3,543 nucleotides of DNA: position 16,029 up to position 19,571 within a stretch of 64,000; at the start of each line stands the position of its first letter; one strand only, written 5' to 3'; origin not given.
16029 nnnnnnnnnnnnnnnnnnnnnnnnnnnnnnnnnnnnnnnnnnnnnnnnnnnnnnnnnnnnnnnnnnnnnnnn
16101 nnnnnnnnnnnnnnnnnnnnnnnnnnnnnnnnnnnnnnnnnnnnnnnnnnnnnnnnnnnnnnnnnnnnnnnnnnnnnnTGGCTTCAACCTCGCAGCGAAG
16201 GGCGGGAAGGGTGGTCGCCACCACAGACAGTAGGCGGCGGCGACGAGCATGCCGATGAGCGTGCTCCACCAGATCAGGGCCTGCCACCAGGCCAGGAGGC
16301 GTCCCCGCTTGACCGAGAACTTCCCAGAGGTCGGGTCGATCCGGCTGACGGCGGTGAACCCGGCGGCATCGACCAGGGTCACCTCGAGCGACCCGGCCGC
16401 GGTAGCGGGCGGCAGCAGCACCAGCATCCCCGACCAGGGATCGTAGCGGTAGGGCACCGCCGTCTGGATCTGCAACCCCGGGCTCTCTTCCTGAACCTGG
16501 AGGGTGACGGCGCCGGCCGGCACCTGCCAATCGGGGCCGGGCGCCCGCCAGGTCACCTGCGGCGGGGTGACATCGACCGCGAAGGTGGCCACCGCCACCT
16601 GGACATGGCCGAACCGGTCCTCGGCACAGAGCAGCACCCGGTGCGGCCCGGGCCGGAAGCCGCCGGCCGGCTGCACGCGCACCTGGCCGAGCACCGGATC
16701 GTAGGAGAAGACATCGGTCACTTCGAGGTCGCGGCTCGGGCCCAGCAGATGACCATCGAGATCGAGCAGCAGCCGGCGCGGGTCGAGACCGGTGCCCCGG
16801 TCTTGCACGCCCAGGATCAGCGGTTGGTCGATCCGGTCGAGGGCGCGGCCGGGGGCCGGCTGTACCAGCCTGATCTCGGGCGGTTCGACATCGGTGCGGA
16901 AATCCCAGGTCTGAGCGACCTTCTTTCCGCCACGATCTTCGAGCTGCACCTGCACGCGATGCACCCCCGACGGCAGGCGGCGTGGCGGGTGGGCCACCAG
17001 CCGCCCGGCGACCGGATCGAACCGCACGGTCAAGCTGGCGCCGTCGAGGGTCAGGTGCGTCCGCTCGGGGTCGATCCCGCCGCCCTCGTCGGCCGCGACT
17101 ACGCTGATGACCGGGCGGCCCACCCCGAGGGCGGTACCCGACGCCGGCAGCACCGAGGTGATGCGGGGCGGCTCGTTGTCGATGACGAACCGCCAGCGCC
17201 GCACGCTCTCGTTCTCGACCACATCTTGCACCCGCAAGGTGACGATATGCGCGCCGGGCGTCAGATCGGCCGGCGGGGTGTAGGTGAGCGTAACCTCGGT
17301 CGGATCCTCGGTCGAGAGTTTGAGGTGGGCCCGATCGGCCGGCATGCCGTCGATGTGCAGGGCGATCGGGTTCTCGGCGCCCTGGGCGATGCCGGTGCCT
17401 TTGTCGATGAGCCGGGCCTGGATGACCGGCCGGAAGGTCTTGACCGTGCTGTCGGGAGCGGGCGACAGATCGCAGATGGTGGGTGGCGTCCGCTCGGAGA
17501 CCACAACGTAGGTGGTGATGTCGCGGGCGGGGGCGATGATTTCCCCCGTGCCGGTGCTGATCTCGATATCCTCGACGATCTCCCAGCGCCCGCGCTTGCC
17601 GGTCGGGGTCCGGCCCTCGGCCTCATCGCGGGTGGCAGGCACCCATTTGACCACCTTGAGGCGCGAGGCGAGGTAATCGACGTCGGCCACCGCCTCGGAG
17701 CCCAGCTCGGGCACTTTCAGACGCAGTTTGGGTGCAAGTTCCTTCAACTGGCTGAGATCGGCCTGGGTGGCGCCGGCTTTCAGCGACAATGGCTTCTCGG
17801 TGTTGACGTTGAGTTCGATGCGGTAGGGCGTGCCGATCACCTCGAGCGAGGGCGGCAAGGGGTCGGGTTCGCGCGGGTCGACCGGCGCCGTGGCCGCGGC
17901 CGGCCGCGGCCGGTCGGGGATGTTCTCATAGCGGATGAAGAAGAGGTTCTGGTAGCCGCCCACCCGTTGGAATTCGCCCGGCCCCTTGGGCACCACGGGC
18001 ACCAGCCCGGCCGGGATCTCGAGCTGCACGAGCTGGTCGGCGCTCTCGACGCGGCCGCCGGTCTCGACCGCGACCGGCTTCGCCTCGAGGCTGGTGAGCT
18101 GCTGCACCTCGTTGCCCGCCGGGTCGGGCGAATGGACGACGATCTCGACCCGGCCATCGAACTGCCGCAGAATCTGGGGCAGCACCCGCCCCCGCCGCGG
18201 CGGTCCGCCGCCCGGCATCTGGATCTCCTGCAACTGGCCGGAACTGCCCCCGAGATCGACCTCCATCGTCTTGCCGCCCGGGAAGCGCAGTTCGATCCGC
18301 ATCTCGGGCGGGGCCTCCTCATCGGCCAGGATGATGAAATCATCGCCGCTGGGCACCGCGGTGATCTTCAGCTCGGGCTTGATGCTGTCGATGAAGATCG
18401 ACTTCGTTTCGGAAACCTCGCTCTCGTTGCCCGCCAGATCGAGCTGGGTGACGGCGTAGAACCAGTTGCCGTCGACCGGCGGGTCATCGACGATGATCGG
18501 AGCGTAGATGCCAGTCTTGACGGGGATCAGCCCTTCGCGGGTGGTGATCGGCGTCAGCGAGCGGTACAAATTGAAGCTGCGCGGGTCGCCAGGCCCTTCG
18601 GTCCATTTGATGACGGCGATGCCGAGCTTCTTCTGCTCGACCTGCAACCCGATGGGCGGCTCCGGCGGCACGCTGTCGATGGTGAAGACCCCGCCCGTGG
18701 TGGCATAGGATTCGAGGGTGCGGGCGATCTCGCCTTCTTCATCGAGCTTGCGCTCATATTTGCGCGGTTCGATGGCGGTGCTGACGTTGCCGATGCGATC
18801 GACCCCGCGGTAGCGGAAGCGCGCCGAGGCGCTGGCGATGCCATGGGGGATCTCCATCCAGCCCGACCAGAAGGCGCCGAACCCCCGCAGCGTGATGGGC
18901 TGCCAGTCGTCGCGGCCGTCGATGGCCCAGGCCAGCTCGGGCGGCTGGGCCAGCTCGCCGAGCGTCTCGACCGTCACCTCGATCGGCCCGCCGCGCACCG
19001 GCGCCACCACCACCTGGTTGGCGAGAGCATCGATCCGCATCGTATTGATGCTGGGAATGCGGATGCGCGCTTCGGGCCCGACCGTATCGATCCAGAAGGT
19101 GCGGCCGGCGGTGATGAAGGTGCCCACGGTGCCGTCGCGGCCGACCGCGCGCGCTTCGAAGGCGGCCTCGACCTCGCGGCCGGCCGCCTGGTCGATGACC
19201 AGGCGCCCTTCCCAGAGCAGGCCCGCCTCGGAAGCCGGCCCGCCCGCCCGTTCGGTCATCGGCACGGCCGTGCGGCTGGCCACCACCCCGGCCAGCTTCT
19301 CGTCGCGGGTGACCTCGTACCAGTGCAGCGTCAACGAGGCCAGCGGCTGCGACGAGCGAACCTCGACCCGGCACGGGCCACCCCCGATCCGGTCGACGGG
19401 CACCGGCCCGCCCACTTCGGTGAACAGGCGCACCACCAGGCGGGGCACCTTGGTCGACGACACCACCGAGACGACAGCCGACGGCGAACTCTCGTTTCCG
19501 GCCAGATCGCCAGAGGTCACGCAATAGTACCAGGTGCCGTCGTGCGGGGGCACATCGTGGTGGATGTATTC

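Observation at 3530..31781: A ~28-kb tricistronic operon: two giant multidomain surface proteins (5201 aa and 3453 aa) bridged by a TPR protein, chained by ATGA start/stop overlaps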

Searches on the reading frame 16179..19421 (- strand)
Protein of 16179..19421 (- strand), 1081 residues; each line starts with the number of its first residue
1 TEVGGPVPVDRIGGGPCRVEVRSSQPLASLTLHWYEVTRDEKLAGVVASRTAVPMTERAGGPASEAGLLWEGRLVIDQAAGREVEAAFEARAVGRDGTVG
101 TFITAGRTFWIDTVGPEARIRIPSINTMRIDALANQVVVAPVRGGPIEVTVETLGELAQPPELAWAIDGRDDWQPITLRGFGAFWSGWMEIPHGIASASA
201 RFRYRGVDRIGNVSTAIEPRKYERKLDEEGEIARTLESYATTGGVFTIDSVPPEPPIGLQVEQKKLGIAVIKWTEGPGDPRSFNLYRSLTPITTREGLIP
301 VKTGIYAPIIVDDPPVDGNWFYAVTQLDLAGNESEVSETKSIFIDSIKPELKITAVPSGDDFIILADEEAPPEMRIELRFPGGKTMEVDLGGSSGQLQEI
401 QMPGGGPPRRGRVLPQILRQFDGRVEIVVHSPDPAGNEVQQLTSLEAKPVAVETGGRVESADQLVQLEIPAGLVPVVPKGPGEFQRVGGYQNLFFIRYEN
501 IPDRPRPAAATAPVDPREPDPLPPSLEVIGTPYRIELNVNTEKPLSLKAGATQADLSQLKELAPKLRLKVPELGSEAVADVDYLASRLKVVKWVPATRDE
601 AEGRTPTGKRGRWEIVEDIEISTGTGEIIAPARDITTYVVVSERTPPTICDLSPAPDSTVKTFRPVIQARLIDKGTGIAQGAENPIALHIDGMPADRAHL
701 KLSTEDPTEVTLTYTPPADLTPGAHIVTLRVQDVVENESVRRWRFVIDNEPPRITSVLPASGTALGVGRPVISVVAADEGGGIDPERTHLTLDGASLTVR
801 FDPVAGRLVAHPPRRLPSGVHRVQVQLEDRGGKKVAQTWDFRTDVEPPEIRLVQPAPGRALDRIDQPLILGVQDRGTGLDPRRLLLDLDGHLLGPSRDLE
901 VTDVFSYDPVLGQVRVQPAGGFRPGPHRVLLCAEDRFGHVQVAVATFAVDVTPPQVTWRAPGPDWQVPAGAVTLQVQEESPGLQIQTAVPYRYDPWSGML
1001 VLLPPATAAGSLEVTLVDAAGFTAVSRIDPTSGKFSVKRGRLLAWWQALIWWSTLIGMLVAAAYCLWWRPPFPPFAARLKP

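Call 6: search_protein_families(library=pfam, proteins=[window:16179-19421:-], max_evalue=0.01)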
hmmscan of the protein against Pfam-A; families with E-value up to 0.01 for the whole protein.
window:16179-19421:- (1081 aa): 1 family
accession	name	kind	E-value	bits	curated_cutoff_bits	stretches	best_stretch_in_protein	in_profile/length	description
PF19077.6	Big_13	-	3.9e-10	40.6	27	0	706-748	58-101/102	Bacterial Ig-like domain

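Call 20: search_protein_families(library=ncbifam, proteins=[window:16179-19421:-], max_evalue=0.01)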
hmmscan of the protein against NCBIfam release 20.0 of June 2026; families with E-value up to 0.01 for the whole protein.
window:16179-19421:- (1081 aa): 1 family
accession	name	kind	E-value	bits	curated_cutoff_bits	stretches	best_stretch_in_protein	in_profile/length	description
NF047446.1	barrel_OmpL47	domain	0.0022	18.4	40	0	201-216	46-61/68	OmpL47-type beta-barrel domain-containing protein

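Call 61: search_protein_families(library=padloc, proteins=[window:16179-19421:-], max_evalue=0.01)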
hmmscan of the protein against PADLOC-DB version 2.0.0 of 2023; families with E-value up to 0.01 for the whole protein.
window:16179-19421:- (1081 aa): 0 families

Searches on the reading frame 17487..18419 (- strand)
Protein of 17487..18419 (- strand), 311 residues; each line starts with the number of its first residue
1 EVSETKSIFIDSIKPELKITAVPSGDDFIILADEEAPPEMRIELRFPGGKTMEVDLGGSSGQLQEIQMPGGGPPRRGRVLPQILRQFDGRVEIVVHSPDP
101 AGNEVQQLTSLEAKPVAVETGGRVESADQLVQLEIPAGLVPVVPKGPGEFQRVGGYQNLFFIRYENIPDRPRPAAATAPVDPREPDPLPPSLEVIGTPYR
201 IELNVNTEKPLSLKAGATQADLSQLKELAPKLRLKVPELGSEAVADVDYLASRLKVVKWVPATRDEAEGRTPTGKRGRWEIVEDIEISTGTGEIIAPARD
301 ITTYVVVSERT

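Call 75: search_solved_structures(query=A6, max_evalue=1)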
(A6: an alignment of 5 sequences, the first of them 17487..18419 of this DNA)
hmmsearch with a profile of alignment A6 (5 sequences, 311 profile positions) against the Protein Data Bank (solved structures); distinct sequences matched with E-value up to 1: 0.
